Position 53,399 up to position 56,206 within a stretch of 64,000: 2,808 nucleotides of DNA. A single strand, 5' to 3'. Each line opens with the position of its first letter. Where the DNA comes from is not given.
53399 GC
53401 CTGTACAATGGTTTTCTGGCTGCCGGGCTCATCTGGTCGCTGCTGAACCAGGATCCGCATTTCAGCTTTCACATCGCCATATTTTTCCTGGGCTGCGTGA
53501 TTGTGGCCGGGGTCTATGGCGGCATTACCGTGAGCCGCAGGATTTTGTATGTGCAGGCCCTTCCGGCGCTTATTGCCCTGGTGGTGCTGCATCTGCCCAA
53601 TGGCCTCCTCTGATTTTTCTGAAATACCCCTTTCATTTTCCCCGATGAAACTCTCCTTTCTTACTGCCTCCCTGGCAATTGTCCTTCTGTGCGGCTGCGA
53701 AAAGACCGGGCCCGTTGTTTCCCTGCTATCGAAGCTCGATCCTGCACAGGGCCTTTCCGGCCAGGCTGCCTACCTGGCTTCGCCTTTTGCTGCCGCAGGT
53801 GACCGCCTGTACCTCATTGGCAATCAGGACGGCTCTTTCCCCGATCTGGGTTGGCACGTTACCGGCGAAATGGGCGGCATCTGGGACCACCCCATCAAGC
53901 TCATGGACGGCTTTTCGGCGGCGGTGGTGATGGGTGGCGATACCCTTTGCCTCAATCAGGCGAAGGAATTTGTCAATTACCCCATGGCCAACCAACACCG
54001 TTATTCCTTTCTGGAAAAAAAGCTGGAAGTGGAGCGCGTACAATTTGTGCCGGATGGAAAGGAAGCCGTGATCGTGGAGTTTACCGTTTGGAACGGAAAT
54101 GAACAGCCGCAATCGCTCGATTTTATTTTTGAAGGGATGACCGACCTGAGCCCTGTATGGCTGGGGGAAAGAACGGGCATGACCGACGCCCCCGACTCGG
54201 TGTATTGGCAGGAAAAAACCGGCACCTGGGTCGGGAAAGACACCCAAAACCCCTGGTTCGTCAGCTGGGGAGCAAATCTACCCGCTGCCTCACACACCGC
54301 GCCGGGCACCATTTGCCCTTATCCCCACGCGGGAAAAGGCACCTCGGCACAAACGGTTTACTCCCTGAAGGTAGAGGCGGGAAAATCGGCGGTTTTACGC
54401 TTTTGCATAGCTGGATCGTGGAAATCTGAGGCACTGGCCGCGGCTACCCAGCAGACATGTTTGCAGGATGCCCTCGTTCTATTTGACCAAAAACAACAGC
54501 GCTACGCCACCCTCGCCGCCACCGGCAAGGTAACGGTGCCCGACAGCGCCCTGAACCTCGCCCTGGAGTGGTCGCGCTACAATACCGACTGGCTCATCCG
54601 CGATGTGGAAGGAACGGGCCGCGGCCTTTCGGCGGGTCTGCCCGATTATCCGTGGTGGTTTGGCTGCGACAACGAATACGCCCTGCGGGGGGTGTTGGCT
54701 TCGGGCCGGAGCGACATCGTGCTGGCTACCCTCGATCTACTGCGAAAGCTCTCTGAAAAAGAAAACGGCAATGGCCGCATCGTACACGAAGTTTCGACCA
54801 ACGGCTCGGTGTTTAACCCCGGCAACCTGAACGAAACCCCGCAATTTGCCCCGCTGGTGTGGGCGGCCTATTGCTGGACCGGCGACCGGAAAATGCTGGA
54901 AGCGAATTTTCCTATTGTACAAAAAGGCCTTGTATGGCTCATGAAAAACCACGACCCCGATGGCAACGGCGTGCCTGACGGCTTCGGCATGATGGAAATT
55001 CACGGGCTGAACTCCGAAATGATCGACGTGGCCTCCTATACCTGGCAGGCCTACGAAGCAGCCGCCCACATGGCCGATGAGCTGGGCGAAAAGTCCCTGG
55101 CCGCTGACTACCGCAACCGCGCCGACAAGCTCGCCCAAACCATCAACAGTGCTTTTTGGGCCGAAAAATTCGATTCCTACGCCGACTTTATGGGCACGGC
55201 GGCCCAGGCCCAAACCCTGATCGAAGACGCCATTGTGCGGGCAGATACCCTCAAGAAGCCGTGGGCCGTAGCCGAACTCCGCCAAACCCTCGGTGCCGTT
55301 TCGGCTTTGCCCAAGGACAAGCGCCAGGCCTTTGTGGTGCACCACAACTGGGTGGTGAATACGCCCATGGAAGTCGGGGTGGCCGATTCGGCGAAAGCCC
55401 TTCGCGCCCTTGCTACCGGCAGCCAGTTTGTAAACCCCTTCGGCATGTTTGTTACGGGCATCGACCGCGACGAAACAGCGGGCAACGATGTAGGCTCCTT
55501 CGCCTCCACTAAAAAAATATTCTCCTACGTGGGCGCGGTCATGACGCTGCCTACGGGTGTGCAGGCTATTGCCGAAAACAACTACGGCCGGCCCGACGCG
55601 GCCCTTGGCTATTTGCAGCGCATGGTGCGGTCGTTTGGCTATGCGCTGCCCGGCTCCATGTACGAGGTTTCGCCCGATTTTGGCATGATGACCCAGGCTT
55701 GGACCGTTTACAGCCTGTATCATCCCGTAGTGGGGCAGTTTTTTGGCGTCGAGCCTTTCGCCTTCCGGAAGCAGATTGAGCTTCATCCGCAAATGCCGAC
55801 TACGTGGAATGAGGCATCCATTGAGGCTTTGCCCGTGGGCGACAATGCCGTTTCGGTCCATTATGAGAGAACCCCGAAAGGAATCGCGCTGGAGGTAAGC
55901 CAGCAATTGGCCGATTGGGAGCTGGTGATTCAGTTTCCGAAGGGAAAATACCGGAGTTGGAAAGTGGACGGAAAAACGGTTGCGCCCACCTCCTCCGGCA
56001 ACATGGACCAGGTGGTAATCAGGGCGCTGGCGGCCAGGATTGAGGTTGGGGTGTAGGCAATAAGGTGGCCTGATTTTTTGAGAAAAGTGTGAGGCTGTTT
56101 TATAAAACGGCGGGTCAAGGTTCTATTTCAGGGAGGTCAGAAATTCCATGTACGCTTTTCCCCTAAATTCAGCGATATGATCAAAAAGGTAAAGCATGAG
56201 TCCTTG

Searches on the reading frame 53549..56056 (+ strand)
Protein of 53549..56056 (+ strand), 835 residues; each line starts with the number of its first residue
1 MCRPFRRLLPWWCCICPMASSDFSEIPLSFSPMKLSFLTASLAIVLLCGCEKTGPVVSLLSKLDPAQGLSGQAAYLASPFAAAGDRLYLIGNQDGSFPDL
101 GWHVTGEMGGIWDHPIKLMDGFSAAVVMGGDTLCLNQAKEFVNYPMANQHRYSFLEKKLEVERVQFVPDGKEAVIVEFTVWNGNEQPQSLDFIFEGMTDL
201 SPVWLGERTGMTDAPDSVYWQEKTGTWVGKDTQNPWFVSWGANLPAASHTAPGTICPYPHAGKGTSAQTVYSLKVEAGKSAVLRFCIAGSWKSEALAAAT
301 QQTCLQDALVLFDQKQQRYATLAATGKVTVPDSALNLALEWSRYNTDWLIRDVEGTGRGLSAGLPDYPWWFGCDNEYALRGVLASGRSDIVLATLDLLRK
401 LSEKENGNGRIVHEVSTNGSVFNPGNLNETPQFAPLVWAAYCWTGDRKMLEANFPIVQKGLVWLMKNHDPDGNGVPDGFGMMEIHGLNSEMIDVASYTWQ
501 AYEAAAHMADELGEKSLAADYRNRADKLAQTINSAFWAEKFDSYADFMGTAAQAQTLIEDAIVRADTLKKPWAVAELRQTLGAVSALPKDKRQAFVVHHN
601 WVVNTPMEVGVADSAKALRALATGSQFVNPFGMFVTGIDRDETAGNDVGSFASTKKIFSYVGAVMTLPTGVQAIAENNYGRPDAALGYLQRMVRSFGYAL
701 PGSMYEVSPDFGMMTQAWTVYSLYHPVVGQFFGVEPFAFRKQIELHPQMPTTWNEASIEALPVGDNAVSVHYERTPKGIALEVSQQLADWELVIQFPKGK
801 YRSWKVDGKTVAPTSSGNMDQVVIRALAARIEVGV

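Call 46: search_protein_families(library=pfam, proteins=[window:53549-56056:+], max_evalue=0.0001)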
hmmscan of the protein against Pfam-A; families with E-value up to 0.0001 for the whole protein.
window:53549-56056:+ (835 aa): 2 families
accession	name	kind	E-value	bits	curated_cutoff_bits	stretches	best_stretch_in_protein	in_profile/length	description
PF22422.2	MGH1-like_GH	-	5.7e-09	36.4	27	0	486-549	167-230/356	Mannosylglycerate hydrolase MGH1-like glycoside hydrolase domain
PF17389.8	Bac_rhamnosid6H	-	3.1e-05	23.8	24.5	1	430-541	100-218/339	Bacterial alpha-L-rhamnosidase 6 hairpin glycosidase domain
